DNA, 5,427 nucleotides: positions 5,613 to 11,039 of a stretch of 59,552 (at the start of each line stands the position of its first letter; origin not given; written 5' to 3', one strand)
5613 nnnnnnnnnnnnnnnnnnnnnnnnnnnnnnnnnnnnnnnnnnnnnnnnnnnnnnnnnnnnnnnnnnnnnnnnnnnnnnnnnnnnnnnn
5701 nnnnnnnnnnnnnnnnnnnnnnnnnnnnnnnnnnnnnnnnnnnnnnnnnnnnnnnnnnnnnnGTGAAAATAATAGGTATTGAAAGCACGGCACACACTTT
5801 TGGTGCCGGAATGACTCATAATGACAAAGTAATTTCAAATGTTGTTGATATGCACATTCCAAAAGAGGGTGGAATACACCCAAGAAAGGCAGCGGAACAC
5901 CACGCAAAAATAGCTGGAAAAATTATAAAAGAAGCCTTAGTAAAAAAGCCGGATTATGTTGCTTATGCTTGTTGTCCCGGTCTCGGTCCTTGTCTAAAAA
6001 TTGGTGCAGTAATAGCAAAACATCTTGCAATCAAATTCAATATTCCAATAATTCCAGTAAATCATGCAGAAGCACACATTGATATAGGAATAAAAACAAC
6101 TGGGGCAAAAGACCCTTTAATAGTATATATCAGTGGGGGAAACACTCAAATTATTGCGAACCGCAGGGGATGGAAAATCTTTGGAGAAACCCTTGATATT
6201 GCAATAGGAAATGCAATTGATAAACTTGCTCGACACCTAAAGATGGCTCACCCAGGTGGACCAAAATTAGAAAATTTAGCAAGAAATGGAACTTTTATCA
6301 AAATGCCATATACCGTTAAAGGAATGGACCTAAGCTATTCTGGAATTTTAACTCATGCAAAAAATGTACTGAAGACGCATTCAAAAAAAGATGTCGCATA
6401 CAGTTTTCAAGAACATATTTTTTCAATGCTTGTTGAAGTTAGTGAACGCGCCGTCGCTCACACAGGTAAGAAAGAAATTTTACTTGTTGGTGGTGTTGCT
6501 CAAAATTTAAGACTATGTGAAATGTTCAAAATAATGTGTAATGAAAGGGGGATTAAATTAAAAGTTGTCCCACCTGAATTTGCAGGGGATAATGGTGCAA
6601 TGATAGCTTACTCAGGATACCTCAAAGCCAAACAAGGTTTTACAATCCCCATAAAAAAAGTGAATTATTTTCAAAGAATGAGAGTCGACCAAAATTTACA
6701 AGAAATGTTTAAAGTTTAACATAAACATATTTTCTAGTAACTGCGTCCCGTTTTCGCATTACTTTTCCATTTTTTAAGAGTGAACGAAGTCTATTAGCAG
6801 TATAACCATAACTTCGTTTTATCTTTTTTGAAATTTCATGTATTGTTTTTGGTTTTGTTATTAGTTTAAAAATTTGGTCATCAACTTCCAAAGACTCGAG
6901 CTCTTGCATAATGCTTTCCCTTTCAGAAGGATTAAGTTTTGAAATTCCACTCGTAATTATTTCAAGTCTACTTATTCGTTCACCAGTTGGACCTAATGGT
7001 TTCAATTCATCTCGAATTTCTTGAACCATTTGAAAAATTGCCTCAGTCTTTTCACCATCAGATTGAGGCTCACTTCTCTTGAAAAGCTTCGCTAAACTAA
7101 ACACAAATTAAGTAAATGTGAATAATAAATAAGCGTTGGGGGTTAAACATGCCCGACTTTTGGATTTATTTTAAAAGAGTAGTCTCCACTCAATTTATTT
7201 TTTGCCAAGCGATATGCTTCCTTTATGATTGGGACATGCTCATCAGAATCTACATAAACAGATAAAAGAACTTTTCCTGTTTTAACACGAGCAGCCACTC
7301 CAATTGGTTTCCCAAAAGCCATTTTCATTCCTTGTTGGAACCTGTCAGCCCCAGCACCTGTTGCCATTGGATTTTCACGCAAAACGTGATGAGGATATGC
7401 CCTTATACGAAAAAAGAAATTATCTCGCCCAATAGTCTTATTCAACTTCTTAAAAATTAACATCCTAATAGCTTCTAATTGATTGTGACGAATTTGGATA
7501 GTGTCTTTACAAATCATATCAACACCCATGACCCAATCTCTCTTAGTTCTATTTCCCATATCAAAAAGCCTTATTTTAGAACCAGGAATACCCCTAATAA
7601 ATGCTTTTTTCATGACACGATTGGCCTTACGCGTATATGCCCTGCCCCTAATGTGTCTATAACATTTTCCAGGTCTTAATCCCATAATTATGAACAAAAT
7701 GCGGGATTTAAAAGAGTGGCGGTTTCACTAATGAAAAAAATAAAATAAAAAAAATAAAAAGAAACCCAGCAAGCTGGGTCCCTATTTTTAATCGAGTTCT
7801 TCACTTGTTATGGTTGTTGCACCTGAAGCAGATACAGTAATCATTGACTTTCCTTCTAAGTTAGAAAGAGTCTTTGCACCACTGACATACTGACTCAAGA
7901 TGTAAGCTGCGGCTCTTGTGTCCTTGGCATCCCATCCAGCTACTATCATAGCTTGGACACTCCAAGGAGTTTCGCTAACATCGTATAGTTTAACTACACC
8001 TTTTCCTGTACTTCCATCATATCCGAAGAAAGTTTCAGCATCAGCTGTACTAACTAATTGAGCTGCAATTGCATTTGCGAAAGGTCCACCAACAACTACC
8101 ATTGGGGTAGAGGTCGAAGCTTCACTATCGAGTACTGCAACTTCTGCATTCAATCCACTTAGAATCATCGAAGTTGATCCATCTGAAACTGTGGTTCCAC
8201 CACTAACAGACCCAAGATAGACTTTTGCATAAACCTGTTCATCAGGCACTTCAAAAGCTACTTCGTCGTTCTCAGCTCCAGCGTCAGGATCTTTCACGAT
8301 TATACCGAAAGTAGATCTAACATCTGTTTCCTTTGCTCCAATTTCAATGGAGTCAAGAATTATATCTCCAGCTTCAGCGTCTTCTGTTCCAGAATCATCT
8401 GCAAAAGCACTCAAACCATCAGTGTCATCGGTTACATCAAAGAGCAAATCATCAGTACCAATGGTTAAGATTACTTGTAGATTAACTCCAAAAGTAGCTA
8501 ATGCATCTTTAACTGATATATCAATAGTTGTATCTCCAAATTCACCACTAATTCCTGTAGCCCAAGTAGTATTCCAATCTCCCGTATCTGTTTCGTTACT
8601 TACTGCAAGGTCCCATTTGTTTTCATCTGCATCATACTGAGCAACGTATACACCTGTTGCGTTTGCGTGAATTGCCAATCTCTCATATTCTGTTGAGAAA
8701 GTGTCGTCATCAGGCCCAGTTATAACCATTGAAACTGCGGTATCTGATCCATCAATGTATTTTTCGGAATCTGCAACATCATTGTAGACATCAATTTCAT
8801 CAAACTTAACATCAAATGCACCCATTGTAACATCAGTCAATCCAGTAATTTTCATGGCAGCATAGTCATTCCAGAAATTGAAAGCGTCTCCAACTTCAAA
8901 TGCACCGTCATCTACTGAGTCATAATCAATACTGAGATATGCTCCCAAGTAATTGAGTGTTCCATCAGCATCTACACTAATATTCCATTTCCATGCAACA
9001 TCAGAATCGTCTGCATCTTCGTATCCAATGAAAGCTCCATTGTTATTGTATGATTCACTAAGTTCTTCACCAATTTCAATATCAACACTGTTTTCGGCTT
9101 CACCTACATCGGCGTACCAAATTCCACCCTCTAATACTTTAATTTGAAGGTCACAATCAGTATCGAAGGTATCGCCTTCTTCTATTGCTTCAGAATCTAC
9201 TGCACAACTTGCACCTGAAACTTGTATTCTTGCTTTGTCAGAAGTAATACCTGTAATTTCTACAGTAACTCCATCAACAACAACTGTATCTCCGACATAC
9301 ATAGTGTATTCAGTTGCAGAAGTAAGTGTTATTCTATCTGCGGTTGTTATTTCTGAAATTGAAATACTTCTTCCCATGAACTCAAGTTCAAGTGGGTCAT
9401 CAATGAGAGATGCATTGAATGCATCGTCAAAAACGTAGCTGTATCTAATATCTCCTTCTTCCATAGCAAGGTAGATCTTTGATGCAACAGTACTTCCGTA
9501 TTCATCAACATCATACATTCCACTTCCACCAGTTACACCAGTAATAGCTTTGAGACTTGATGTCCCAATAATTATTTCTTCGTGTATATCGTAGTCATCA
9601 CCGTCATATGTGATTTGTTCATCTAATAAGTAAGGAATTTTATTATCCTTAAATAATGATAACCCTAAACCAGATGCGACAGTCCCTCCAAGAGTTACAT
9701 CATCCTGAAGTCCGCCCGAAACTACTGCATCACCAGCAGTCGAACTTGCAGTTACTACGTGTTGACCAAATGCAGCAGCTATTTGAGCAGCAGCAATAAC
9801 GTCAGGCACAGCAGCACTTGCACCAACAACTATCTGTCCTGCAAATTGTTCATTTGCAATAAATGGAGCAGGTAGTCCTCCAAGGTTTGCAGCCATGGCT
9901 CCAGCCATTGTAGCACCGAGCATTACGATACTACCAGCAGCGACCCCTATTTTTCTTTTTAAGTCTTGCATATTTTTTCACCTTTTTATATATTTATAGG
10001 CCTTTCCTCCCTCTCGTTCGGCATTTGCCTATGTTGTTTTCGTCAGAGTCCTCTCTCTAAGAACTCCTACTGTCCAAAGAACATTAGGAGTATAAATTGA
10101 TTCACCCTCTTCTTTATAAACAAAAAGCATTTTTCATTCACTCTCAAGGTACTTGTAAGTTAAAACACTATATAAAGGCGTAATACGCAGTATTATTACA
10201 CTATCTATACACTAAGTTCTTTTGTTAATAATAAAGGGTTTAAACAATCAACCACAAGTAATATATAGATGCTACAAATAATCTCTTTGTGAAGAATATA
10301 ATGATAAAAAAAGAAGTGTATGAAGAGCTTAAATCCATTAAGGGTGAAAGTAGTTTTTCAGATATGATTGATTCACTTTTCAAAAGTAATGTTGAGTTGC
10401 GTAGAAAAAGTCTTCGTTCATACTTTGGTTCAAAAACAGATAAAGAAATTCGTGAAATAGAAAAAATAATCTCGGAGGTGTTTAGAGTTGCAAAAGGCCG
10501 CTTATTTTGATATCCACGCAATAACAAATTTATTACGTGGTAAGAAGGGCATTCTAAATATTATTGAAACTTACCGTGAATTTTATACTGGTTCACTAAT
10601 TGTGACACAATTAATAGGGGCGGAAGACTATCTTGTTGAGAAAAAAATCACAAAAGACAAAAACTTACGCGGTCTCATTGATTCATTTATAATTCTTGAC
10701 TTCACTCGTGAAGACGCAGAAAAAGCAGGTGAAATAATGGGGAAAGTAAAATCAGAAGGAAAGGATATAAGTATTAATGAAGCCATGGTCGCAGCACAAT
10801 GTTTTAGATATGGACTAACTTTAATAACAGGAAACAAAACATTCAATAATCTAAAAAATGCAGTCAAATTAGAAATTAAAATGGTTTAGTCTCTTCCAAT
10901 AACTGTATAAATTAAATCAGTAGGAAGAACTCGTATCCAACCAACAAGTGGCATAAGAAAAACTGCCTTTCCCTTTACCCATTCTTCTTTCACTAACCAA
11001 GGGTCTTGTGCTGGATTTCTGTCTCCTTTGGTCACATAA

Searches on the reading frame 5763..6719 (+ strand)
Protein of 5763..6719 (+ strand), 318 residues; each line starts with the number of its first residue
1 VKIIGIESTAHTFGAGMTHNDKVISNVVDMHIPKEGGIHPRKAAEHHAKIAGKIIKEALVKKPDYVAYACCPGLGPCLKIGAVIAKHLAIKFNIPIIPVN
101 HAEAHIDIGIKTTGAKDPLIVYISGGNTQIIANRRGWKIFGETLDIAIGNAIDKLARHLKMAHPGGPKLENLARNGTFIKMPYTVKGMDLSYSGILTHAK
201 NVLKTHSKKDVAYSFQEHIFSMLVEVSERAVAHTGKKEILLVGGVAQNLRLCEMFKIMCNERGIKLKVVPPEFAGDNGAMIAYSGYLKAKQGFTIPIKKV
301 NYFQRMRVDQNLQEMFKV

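Call 50: search_protein_families(library=pfam, proteins=[window:5763-6719:+], max_evalue=0.001)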
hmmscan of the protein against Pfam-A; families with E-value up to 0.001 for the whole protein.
window:5763-6719:+ (318 aa): 2 families
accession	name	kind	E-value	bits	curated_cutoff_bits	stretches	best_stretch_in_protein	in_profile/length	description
PF00814.31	TsaD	-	4.1e-72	243.5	24.8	1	23-283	2-264/264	tRNA N6-adenosine threonylcarbamoyltransferase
PF22521.2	HypF_C_2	-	6.4e-10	39.7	27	1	168-268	122-226/241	Carbamoyltransferase, Kae1-like Domain, second subdomain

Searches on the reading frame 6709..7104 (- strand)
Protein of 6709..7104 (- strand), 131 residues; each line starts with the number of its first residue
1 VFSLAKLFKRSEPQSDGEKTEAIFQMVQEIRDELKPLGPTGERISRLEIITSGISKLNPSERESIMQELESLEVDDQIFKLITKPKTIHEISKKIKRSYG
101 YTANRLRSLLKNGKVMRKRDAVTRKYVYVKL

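Call 50: search_protein_families(library=pfam, proteins=[window:6709-7104:-], max_evalue=0.001)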
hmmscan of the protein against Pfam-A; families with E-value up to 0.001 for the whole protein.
window:6709-7104:- (131 aa): 1 family
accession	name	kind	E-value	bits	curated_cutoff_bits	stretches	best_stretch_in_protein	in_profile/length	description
PF01978.25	TrmB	-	0.00041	20.6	25.6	1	82-130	19-66/68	Sugar-specific transcriptional regulator TrmB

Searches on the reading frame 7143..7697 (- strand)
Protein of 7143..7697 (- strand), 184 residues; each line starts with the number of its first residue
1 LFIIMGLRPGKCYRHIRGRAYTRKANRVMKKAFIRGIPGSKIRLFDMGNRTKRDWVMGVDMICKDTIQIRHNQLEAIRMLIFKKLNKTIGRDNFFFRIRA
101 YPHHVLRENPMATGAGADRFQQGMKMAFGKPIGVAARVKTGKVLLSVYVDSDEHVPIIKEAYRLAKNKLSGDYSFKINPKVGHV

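Call 50: search_protein_families(library=pfam, proteins=[window:7143-7697:-], max_evalue=0.001)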
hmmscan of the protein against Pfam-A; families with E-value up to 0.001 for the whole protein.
window:7143-7697:- (184 aa): 1 family
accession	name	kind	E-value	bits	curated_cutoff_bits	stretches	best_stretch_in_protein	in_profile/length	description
PF00252.24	Ribosomal_L16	-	2e-28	99.4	27.9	1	25-175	6-131/132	Ribosomal protein L16p/L10e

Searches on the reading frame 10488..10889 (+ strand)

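Call 51: search_protein_families(library=pfam, proteins=[window:10488-10889:+], max_evalue=0.001)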
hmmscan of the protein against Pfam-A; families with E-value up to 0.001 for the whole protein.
window:10488-10889:+ (133 aa): 1 family
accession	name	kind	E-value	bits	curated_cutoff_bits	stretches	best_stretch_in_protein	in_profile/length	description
PF01850.27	PIN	-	3e-08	34.7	23.6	1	35-122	29-117/120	PIN domain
